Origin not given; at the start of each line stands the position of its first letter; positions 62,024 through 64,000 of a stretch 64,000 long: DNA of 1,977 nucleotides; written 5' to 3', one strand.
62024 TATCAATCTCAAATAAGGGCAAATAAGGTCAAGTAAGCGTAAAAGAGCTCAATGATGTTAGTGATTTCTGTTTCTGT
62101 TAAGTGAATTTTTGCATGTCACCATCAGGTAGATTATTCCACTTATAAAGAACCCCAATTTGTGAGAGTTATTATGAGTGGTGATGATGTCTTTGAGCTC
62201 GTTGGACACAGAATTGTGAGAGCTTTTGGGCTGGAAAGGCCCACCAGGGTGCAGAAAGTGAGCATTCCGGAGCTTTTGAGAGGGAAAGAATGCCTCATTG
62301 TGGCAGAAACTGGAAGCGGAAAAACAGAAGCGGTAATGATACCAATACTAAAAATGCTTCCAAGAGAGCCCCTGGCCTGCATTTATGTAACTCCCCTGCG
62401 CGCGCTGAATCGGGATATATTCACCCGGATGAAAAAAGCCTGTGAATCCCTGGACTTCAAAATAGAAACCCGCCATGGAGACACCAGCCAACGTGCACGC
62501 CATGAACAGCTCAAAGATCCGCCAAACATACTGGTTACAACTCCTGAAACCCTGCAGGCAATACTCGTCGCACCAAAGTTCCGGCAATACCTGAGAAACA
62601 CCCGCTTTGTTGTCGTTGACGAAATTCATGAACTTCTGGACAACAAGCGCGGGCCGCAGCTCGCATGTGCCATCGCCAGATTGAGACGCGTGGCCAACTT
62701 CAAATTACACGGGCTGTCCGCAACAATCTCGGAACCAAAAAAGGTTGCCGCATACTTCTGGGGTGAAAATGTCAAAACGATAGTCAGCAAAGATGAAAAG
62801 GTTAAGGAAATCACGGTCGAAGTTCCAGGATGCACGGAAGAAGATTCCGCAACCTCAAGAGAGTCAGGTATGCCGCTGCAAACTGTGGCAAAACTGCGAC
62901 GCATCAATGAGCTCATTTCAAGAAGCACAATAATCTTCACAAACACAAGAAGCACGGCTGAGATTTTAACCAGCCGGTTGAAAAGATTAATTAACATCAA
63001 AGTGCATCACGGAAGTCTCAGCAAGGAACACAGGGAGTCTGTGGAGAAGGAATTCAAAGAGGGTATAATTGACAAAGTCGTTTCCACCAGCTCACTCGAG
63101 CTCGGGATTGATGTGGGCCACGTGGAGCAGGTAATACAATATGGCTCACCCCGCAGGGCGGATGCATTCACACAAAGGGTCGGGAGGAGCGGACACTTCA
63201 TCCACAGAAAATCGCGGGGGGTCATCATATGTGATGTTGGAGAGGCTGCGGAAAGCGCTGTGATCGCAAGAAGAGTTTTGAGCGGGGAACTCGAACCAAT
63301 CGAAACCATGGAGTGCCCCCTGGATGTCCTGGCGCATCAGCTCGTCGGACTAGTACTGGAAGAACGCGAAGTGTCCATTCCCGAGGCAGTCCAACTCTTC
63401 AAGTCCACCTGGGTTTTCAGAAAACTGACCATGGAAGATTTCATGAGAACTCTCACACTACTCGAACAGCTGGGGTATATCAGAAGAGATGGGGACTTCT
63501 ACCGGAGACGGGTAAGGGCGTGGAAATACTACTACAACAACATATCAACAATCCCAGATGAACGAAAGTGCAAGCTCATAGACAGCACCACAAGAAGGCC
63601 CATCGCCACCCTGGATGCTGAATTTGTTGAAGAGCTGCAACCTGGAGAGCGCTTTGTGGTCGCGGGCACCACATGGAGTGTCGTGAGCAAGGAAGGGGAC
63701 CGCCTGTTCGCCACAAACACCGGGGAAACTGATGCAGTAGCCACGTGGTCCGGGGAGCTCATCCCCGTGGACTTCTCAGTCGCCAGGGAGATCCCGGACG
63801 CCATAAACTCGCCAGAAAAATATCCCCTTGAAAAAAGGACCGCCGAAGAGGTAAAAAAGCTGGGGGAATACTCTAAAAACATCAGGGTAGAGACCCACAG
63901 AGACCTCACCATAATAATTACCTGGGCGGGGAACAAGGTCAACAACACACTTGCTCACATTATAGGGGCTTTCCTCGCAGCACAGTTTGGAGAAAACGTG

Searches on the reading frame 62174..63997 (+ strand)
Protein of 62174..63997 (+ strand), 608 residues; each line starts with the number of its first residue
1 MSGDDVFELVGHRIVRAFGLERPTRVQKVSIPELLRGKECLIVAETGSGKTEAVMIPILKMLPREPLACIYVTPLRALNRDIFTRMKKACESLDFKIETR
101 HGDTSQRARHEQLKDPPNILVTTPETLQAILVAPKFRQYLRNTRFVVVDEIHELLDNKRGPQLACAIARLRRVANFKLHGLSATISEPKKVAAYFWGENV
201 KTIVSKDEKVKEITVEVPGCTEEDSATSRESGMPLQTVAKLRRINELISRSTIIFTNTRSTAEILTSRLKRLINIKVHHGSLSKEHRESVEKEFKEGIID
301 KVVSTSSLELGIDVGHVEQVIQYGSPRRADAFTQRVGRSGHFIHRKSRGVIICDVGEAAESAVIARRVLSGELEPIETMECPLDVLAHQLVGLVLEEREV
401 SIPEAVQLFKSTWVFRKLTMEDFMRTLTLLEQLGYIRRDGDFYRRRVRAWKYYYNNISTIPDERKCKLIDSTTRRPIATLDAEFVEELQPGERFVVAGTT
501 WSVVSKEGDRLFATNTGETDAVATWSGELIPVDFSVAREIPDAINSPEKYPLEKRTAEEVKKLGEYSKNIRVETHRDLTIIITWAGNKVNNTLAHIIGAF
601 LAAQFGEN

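Call 12: find_related_loci(query=window:62174-63997:+, collection=genome_contigs, flank=6000)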
Query window:62174-63997:+ (608 aa) in genome_contigs; peptide patterns used: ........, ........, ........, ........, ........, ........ (x = any residue, [..] = any of these).
129 stretches matched a pattern; 1 encode a relative of the query (tblastn E <= 1e-3); 1 distinct loci.
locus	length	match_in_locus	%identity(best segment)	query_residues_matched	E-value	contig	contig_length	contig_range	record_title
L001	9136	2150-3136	25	24-339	6e-9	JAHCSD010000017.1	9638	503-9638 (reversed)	MAG: Patescibacteria group bacterium isolate Bin_050 NODE_34_length_9638_cov_30.288568, whole genome shotgun sequence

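Call 14: search_protein_families(library=pfam, proteins=[window:62174-63997:+])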
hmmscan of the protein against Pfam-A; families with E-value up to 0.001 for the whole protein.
window:62174-63997:+ (608 aa): 5 families
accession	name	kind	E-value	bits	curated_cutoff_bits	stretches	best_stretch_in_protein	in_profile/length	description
PF00270.35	DEAD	-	6e-40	137.2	26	1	24-188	1-164/167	DEAD/DEAH box helicase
PF00271.37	Helicase_C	-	7.5e-23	81.3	23.5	1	241-341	3-108/110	Helicase conserved C-terminal domain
PF19306.5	WH_Lhr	-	1.5e-16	60.7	27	1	367-515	2-160/168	Large helicase-related protein, winged helix domain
PF04851.21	ResIII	-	2.4e-08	34.5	22.5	1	36-186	22-163/164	Type III restriction enzyme, res subunit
PF22527.2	DEXQc_Suv3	-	0.00052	20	27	0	42-167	18-118/154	DEXQ-box helicase domain of Suv3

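Call 16: find_related_loci(query=window:62174-63997:+, collection=metagenome_contigs, flank=4000)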
Query window:62174-63997:+ (608 aa) in metagenome_contigs; peptide patterns used: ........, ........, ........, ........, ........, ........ (x = any residue, [..] = any of these).
260 stretches matched a pattern; 2 encode a relative of the query (tblastn E <= 1e-3); 2 distinct loci.
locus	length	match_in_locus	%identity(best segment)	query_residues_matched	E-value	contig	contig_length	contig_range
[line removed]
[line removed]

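Call 17: find_homologous_proteins(query=window:62174-63997:+, max_evalue=1e-30)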
Query window:62174-63997:+ (608 aa): 7973 proteins with E <= 1e-30 among 8000 candidates; the best 120 are listed.
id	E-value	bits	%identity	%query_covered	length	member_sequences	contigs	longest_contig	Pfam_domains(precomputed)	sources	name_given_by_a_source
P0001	0.0e+0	1013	73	100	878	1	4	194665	PF00270.36,PF01155.26,PF00271.38,PF19306.6,PF08494.17,PF04851.22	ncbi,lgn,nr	ncbi:DEAD/DEAH box helicase [Candidatus Bathyarchaeota archaeon]|nr:DEAD/DEAH box helicase [Candidat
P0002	8.6e-280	947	69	100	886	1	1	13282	PF00270.36,PF00271.38,PF19306.6,PF08494.17,PF04851.22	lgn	-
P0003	3.0e-277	939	68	98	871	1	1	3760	PF00270.36,PF00271.38,PF19306.6,PF08494.17,PF04851.22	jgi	jgi:ATP-dependent Lhr-like helicase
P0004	3.2e-265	899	66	98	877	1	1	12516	PF00270.36,PF00271.38,PF19306.6,PF08494.17,PF04851.22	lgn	-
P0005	1.6e-263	893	64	100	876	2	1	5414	PF00270.36,PF00271.38,PF19306.6,PF08494.17,PF04851.22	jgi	-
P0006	1.5e-261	887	65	99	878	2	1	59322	PF00270.36,PF00271.38,PF19306.6,PF08494.17,PF04851.22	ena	-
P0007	9.8e-242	822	61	98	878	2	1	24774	PF00270.36,PF00271.38,PF19306.6,PF08494.17,PF04851.22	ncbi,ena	-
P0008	8.6e-213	726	96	56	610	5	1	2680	PF00271.38,PF19306.6,PF08494.17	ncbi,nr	ncbi:MAG: hypothetical protein DRP08_05315 [Candidatus Aenigmatarchaeota archaeon]|nr:MAG: hypotheti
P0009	1.1e-191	656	51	98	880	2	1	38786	PF00270.36,PF00271.38,PF19306.6,PF08494.17,PF04851.22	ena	-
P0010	1.8e-188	646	49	100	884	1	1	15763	PF00270.36,PF00271.38,PF19306.6,PF08494.17,PF04851.22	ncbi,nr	ncbi:MAG: DEAD/DEAH box helicase [Candidatus Altiarchaeota archaeon]|nr:DEAD/DEAH box helicase [Cand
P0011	1.1e-170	587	49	98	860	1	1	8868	PF00270.36,PF00271.38,PF19306.6,PF08494.17,PF04851.22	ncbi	-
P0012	3.0e-168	579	48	99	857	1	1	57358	PF00270.36,PF00271.38,PF19306.6,PF08494.17,PF04851.22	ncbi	-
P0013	5.9e-145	502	43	97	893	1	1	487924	PF00270.36,PF00271.38,PF19306.6,PF08494.17,PF04851.22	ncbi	-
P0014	4.3e-144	499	45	97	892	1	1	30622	PF00270.36,PF00271.38,PF19306.6,PF08494.17,PF04851.22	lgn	-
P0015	4.6e-138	479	44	100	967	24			PF00270.36,PF00271.38,PF19306.6,PF08494.17,PF04851.22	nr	nr:DEAD/DEAH box helicase [Candidatus Freyarchaeota archaeon]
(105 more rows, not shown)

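Call 18: find_encoding_contigs(protein=P0001, flank=4000, max_places=2)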
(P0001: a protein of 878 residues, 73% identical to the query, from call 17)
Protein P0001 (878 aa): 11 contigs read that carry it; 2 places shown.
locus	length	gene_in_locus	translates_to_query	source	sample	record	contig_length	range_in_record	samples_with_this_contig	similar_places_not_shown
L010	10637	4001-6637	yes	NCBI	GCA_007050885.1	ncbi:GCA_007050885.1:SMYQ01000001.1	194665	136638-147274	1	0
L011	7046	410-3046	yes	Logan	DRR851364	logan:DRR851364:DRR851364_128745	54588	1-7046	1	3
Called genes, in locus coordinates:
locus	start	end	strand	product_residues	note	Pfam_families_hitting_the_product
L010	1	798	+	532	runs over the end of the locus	-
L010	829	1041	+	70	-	PF00125:Histone, PF15511:CENP-T_C (weak), PF07524:Bromo_TP (weak), PF00808:CBFD_NFYB_HMF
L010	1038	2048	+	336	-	PF04123:DUF373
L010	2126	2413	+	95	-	PF25212:HVO_A0114 (weak)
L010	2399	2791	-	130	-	PF08279:HTH_11 (weak), PF01022:HTH_5 (weak), PF12840:HTH_20 (weak)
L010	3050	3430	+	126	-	-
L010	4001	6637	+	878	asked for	PF00270:DEAD, PF04851:ResIII, PF00271:Helicase_C, PF01155:HypA (faint), PF19306:WHD_Lhr, PF08494:DEAD_assoc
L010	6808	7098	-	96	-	PF19026:UBA_HYPK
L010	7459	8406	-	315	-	PF01142:TruD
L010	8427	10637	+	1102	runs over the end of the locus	PF03833:PolC_DP2_N, PF24844:PolC_DP2_central, PF24846:PolC_DP2_cat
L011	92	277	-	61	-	-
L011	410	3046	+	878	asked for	PF00270:DEAD, PF04851:ResIII, PF00271:Helicase_C, PF01155:HypA (faint), PF19306:WHD_Lhr, PF08494:DEAD_assoc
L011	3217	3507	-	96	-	PF19026:UBA_HYPK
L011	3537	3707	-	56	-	-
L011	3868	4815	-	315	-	PF01142:TruD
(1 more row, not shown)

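Call 19: find_encoding_contigs(protein=P0002, flank=4000, max_places=2)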
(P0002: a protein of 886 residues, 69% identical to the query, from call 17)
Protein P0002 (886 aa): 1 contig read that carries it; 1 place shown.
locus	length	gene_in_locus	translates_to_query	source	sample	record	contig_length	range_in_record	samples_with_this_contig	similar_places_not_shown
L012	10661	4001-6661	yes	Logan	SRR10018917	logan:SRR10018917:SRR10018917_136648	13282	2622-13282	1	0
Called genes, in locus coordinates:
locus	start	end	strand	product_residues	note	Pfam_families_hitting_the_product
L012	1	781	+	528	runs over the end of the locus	-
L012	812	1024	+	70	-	PF15511:CENP-T_C (weak), PF00125:Histone, PF07524:Bromo_TP (weak), PF00808:CBFD_NFYB_HMF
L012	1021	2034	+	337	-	PF04123:DUF373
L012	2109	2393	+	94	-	PF25212:HVO_A0114 (weak), PF22665:WHD_DUF6293 (weak)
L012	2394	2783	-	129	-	PF08279:HTH_11 (weak), PF01022:HTH_5 (weak), PF12840:HTH_20 (weak)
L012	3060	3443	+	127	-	PF01978:TrmB (weak), PF12802:MarR_2 (weak), PF13412:HTH_24 (faint)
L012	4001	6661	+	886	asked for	PF00270:DEAD, PF04851:ResIII (weak), PF00271:Helicase_C, PF19306:WHD_Lhr, PF08494:DEAD_assoc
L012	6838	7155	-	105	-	PF01849:NAC, PF19026:UBA_HYPK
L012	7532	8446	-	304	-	PF01142:TruD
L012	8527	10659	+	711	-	?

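Call 20: find_encoding_contigs(protein=P0004, flank=4000, max_places=2)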
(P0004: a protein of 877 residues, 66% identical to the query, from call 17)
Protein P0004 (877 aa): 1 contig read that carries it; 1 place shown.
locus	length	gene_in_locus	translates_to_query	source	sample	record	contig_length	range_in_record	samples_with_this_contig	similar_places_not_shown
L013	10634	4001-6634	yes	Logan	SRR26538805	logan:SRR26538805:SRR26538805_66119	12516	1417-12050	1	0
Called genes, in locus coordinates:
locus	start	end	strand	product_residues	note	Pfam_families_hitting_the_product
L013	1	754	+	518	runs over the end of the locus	-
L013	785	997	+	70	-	PF00125:Histone (weak), PF00808:CBFD_NFYB_HMF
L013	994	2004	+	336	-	PF04123:DUF373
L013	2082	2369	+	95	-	-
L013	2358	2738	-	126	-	PF12802:MarR_2 (faint), PF12840:HTH_20 (weak), PF13412:HTH_24 (faint), PF01022:HTH_5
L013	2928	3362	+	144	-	-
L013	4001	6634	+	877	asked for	PF00270:DEAD, PF04851:ResIII (weak), PF00271:Helicase_C, PF19306:WHD_Lhr, PF08494:DEAD_assoc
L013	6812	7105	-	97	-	PF01849:NAC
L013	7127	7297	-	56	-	-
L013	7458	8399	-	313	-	PF01142:TruD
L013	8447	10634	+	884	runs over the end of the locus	?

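Call 21: find_encoding_contigs(protein=P0006, flank=4000, max_places=2)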
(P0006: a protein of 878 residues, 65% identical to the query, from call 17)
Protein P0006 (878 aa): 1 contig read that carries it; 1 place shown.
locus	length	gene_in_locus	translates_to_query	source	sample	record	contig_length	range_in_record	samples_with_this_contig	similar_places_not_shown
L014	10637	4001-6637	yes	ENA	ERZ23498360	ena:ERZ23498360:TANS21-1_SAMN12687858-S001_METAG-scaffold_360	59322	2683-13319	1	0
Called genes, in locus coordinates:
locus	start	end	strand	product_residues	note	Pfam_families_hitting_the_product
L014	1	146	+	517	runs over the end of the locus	-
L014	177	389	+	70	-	PF00125:Histone, PF15511:CENP-T_C (weak), PF00808:CBFD_NFYB_HMF, PF15630:CENP-S (weak)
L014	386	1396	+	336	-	PF04123:DUF373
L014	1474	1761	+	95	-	PF22665:WHD_DUF6293 (weak)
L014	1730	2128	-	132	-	PF13412:HTH_24 (weak), PF01022:HTH_5 (weak)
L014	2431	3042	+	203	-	PF05711:TylF, PF13578:Methyltransf_24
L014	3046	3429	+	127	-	PF01978:TrmB (weak)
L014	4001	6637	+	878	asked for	PF00270:DEAD, PF04851:ResIII (weak), PF00271:Helicase_C, PF19306:WHD_Lhr, PF08494:DEAD_assoc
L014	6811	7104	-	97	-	-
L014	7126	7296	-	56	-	-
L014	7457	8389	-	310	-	PF01142:TruD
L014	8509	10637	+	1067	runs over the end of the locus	PF03833:PolC_DP2_N, PF24844:PolC_DP2_central, PF24846:PolC_DP2_cat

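Call 22: find_encoding_contigs(protein=P0007, flank=4000, max_places=2)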
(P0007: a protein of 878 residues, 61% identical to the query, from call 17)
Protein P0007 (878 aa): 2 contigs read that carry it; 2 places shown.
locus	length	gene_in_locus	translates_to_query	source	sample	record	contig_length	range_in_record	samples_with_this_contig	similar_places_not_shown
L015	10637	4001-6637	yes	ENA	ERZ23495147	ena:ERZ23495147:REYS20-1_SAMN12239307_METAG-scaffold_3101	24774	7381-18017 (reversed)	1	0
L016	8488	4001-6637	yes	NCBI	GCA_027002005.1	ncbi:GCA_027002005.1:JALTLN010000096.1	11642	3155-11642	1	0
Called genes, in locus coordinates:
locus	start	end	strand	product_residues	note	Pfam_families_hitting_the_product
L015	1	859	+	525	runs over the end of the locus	-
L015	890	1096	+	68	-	PF00125:Histone, PF00808:CBFD_NFYB_HMF, PF02969:TAF (weak), PF07524:Bromo_TP (weak), PF15511:CENP-T_C (weak)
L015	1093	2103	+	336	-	PF04123:DUF373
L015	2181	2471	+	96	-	PF22665:WHD_DUF6293 (weak)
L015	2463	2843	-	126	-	PF12840:HTH_20 (weak)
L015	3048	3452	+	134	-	-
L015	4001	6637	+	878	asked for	PF00270:DEAD, PF04851:ResIII, PF00271:Helicase_C, PF19306:WHD_Lhr, PF08494:DEAD_assoc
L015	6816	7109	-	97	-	PF19026:UBA_HYPK (weak)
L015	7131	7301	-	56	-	-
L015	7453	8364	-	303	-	PF01142:TruD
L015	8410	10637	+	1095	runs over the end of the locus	PF03833:PolC_DP2_N, PF24844:PolC_DP2_central, PF24846:PolC_DP2_cat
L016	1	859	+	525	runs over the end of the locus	-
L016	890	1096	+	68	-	PF00125:Histone, PF00808:CBFD_NFYB_HMF, PF02969:TAF (weak), PF07524:Bromo_TP (weak), PF15511:CENP-T_C (weak)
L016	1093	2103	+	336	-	PF04123:DUF373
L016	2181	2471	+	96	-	PF22665:WHD_DUF6293 (weak)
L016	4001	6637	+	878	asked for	PF00270:DEAD, PF04851:ResIII, PF00271:Helicase_C, PF19306:WHD_Lhr, PF08494:DEAD_assoc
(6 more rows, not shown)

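Call 26: find_encoding_contigs(protein=P0005, flank=4000, max_places=1)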
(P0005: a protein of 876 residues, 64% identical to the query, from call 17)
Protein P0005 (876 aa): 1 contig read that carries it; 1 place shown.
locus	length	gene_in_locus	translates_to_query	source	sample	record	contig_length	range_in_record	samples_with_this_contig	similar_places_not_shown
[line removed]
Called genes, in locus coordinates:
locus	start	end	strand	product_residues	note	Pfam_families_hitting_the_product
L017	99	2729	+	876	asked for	PF00270:DEAD, PF04851:ResIII (weak), PF00271:Helicase_C, PF19306:WHD_Lhr, PF08494:DEAD_assoc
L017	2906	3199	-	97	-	PF01849:NAC, PF19026:UBA_HYPK (weak)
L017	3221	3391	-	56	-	-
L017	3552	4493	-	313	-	PF01142:TruD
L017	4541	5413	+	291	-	?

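Call 27: find_encoding_contigs(protein=P0003, flank=4000, max_places=1)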
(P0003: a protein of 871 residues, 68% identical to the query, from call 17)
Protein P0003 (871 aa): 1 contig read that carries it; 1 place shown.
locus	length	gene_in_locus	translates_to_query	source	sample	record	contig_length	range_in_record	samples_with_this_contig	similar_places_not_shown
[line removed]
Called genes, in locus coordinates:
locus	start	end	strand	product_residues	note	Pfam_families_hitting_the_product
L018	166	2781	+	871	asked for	PF00270:DEAD, PF04851:ResIII (weak), PF00271:Helicase_C, PF19306:WHD_Lhr, PF08494:DEAD_assoc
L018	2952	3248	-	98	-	PF01849:NAC (weak)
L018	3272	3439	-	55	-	-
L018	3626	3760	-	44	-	?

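Call 28: find_encoding_contigs(protein=P0009, flank=4000, max_places=1)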
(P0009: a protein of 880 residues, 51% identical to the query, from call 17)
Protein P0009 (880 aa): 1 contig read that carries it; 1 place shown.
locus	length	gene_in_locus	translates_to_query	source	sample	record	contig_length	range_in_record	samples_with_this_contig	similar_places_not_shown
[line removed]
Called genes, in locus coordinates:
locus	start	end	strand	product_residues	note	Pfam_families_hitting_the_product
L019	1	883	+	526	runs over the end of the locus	-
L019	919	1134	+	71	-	PF00125:Histone, PF15511:CENP-T_C (weak), PF02969:TAF (weak), PF00808:CBFD_NFYB_HMF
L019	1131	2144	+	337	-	PF04123:DUF373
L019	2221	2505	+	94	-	PF25212:HVO_A0114 (weak)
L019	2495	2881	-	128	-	PF08279:HTH_11, PF12802:MarR_2 (weak), PF12840:HTH_20, PF01022:HTH_5, PF08281:Sigma70_r4_2 (faint), PF13412:HTH_24 (weak)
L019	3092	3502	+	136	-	PF01978:TrmB (weak)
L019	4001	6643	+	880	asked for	PF00270:DEAD, PF04851:ResIII, PF00271:Helicase_C, PF19306:WHD_Lhr, PF08494:DEAD_assoc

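Call 29: find_encoding_contigs(protein=P0010, flank=4000, max_places=1)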
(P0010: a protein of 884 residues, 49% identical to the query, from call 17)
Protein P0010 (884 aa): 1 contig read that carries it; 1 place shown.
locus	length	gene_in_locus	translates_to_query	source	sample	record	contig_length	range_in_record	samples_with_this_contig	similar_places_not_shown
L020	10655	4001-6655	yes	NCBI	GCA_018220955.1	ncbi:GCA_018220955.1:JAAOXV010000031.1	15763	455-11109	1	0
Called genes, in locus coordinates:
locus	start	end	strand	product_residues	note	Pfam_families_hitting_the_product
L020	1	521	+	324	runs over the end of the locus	?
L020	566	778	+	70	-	PF00125:Histone, PF00808:CBFD_NFYB_HMF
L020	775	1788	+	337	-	PF04123:DUF373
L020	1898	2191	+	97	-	-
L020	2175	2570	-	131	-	-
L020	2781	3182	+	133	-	-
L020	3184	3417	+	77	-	-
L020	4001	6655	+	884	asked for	PF00270:DEAD, PF04851:ResIII, PF00271:Helicase_C, PF19306:WHD_Lhr, PF08494:DEAD_assoc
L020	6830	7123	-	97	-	PF01849:NAC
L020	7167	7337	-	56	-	-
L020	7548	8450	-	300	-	PF01142:TruD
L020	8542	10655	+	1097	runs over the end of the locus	PF03833:PolC_DP2_N, PF24844:PolC_DP2_central, PF24846:PolC_DP2_cat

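Call 58: find_encoding_contigs(protein=P0012, flank=4000, max_places=1)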
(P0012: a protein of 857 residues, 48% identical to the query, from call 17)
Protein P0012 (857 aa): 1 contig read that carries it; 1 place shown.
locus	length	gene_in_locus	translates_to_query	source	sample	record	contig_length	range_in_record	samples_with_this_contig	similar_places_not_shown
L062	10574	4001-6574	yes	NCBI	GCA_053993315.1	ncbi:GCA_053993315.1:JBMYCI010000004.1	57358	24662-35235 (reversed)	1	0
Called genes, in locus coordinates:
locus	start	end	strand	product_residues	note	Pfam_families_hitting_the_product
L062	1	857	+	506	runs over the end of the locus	-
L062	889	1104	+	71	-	PF00125:Histone, PF00808:CBFD_NFYB_HMF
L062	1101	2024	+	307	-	PF04123:DUF373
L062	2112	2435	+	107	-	-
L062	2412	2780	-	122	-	PF01022:HTH_5 (weak), PF13412:HTH_24 (faint), PF12840:HTH_20 (weak)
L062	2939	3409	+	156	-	PF01978:TrmB (weak), PF13412:HTH_24 (faint)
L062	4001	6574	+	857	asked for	PF00270:DEAD, PF04851:ResIII, PF00271:Helicase_C, PF19306:WHD_Lhr, PF08494:DEAD_assoc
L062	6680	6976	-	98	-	PF01849:NAC, PF19026:UBA_HYPK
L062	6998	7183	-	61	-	-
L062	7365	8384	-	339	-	PF01142:TruD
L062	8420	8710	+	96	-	PF02680:DUF211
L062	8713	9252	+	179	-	PF01988:VIT1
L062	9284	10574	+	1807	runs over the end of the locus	PF03833:PolC_DP2_N, PF24844:PolC_DP2_central, PF24846:PolC_DP2_cat, PF01079:Hint, PF14890:Intein_splicing, PF24846:PolC_DP2_cat, PF14890:Intein_splicing, PF24846:PolC_DP2_cat, +1 more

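Call 59: find_encoding_contigs(protein=P0013, flank=4000, max_places=1)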
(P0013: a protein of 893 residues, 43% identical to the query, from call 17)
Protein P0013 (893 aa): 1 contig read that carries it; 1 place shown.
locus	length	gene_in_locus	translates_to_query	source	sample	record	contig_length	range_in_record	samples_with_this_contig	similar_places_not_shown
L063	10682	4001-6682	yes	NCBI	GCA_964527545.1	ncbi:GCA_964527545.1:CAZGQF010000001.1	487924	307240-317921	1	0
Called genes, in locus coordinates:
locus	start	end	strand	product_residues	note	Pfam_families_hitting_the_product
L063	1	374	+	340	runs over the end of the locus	PF04123:DUF373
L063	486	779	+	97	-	-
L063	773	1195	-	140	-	PF12840:HTH_20 (weak)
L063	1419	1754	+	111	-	PF27297:AF_0843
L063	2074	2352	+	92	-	-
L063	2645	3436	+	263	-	PF04414:tRNA_deacylase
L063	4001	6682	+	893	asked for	PF00270:DEAD, PF04851:ResIII, PF00271:Helicase_C, PF19306:WHD_Lhr, PF08494:DEAD_assoc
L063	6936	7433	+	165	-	PF04019:DUF359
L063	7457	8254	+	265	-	PF04312:DUF460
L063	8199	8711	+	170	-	PF09721:Exosortase_EpsH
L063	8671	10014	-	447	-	PF01368:DHH, PF21763:DHH_CID, PF02272:DHHA1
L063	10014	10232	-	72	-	-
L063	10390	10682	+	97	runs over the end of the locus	PF01849:NAC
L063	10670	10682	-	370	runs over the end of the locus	-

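Call 68: search_protein_families(library=pfam, proteins=[L063:1419-1751:+, L014:7126-7296:-], max_evalue=1)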
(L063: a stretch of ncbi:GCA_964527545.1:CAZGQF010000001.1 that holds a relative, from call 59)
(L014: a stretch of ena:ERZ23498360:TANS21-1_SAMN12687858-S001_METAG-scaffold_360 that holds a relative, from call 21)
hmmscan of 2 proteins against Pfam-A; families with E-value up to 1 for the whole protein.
L063:1419-1751:+ (111 aa): 3 families
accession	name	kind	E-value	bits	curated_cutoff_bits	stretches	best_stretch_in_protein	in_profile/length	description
PF22194.2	F-93_WHD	-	0.034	14.7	28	1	54-84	19-49/62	F-93, winged-helix domain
PF01978.25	TrmB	-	0.051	13.9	25.6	1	53-85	25-57/68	Sugar-specific transcriptional regulator TrmB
PF21100.3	MCM_C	-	0.054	13.8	27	0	61-84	34-57/64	MCM protein C-terminal winged helix-turn-helix domain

L014:7126-7296:- (56 aa): 3 families
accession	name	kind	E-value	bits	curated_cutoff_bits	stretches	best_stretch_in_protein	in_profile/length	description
PF23434.1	DUF7120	-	0.012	16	27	1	21-47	22-47/70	Family of unknown function (DUF7120)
PF09123.17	DUF1931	-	0.027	15.1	21.8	1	27-56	24-53/138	Domain of unknown function (DUF1931)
PF00808.29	CBFD_NFYB_HMF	-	0.053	14.2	21.4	1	30-56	35-61/65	Histone-like transcription factor (CBF/NF-Y) and archaeal histone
